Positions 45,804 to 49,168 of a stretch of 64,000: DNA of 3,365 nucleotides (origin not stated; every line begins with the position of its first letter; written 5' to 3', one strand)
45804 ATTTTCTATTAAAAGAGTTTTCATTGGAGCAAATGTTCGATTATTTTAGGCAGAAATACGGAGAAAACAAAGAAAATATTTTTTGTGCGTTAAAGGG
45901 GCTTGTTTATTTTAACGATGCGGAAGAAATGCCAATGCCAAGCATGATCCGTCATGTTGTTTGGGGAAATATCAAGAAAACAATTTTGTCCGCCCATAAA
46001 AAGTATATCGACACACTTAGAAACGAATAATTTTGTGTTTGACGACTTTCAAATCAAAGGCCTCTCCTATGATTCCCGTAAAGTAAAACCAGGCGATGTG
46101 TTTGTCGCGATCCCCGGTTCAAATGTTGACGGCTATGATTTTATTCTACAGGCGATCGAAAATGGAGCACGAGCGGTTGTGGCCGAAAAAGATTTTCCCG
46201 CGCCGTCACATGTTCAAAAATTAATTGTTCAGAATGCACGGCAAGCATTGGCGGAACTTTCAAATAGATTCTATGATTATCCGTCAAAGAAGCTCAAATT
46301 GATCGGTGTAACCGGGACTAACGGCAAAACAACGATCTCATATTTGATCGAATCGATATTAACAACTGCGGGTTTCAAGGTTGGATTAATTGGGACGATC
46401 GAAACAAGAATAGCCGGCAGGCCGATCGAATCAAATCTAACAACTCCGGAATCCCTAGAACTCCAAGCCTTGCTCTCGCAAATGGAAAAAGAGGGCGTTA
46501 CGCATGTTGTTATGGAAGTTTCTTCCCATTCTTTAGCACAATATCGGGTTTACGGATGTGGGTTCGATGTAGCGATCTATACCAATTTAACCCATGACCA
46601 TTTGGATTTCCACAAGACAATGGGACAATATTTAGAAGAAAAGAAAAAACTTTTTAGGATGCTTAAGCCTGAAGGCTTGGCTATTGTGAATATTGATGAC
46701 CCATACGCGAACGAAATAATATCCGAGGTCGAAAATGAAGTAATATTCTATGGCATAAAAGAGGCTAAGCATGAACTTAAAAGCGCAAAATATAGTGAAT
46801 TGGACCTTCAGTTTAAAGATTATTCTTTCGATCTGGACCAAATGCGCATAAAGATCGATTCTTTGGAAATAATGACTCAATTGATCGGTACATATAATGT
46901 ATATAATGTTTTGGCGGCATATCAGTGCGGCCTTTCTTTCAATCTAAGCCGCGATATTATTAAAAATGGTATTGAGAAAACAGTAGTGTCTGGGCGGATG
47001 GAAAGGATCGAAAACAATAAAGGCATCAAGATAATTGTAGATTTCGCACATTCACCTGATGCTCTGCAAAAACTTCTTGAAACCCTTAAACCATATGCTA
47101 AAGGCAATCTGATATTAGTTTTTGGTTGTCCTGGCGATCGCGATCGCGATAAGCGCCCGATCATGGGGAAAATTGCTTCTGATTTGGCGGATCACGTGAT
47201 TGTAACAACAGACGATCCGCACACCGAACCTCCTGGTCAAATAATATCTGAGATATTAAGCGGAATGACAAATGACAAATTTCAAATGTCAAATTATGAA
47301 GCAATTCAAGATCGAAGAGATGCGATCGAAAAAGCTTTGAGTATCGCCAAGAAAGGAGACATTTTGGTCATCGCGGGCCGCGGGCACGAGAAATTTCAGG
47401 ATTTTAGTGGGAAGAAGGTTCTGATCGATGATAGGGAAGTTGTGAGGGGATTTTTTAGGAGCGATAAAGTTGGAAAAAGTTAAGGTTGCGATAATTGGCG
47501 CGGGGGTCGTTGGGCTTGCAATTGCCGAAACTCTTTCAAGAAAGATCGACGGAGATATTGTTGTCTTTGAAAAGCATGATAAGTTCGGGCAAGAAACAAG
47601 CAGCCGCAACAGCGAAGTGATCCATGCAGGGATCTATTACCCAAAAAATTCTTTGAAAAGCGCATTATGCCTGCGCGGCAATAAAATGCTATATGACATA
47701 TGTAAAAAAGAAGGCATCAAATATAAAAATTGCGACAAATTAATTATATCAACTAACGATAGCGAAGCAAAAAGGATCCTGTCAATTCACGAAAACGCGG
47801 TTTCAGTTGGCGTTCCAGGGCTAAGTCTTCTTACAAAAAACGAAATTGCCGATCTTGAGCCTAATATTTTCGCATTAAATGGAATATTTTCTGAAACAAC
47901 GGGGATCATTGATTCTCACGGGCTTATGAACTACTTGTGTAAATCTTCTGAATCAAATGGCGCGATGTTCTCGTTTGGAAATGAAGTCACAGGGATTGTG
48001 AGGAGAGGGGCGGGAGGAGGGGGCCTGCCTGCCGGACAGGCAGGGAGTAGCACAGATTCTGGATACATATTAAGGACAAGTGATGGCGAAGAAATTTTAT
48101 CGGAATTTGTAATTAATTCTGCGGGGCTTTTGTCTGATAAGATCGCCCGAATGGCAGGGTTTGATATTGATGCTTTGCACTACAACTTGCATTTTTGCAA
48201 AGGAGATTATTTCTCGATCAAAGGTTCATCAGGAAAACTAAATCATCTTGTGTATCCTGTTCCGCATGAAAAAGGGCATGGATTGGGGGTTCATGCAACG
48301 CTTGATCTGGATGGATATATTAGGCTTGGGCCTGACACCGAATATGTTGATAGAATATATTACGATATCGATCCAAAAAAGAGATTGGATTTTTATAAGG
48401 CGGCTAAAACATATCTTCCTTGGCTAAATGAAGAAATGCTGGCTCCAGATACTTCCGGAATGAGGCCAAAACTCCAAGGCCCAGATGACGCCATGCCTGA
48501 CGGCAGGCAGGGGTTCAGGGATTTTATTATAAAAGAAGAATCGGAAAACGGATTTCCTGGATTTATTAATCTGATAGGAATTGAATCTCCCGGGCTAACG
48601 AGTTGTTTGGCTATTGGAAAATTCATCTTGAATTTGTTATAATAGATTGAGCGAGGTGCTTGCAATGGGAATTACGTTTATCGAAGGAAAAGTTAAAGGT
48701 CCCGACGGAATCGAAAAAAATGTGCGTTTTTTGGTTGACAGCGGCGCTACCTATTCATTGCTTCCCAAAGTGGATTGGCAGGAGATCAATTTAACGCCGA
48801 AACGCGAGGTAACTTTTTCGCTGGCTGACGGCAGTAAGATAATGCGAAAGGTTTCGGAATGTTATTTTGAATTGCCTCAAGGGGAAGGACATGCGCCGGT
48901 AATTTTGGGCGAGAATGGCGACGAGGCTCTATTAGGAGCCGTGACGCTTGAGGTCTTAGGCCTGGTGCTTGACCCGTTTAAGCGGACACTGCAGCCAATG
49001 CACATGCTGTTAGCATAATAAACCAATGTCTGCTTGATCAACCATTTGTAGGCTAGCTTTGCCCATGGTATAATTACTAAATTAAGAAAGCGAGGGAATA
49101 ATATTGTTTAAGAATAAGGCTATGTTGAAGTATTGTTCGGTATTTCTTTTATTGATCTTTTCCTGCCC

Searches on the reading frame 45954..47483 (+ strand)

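Call 67: search_protein_families(library=pfam, proteins=[window:45954-47483:+], max_evalue=0.00001)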
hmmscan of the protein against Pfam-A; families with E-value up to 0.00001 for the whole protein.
window:45954-47483:+ (509 aa): 3 families
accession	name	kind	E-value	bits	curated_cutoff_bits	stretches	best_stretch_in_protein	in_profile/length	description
PF08245.18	Mur_ligase_M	-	3.6e-58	197.3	24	1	119-323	1-197/200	Mur ligase middle domain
PF02875.26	Mur_ligase_C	-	3e-35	122.3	28.4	1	347-477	1-127/127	Mur ligase, glutamate ligase domain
PF01225.30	Mur_ligase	-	1.4e-14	54.6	21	1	34-107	2-95/95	Mur ligase family, catalytic domain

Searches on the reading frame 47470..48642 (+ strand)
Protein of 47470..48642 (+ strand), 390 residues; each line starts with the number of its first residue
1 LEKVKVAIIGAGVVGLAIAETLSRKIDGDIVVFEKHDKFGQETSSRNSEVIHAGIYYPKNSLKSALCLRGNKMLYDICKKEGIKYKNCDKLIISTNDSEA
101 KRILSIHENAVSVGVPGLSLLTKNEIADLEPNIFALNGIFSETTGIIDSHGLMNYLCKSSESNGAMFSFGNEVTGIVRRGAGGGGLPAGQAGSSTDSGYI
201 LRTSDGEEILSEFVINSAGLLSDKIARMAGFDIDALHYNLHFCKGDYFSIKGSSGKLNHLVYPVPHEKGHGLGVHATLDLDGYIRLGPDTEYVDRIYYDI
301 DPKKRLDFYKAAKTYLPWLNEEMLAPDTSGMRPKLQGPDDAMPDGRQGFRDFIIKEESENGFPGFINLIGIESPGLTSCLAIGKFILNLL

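Call 67: search_protein_families(library=pfam, proteins=[window:47470-48642:+], max_evalue=0.00001)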
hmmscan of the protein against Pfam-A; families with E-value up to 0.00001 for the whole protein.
window:47470-48642:+ (390 aa): 2 families
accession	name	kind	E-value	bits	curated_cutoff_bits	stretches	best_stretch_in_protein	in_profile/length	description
PF01266.30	DAO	-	2.5e-55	188.9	27.9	1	5-386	1-350/353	FAD dependent oxidoreductase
PF13450.12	NAD_binding_8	-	9.9e-07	29.4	21.9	1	8-47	1-39/68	NAD(P)-binding Rossmann-like domain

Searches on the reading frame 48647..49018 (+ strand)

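Call 67: search_protein_families(library=pfam, proteins=[window:48647-49018:+], max_evalue=0.00001)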
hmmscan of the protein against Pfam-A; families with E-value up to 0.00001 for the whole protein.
window:48647-49018:+ (123 aa): 2 families
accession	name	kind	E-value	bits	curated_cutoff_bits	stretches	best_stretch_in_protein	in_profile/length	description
PF13650.11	Asp_protease_2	-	2.1e-07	32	24.3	1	14-73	3-60/90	Aspartyl protease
PF13975.11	gag-asp_proteas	-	3e-07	31.4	28.2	1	24-101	8-90/92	gag-polyprotein putative aspartyl protease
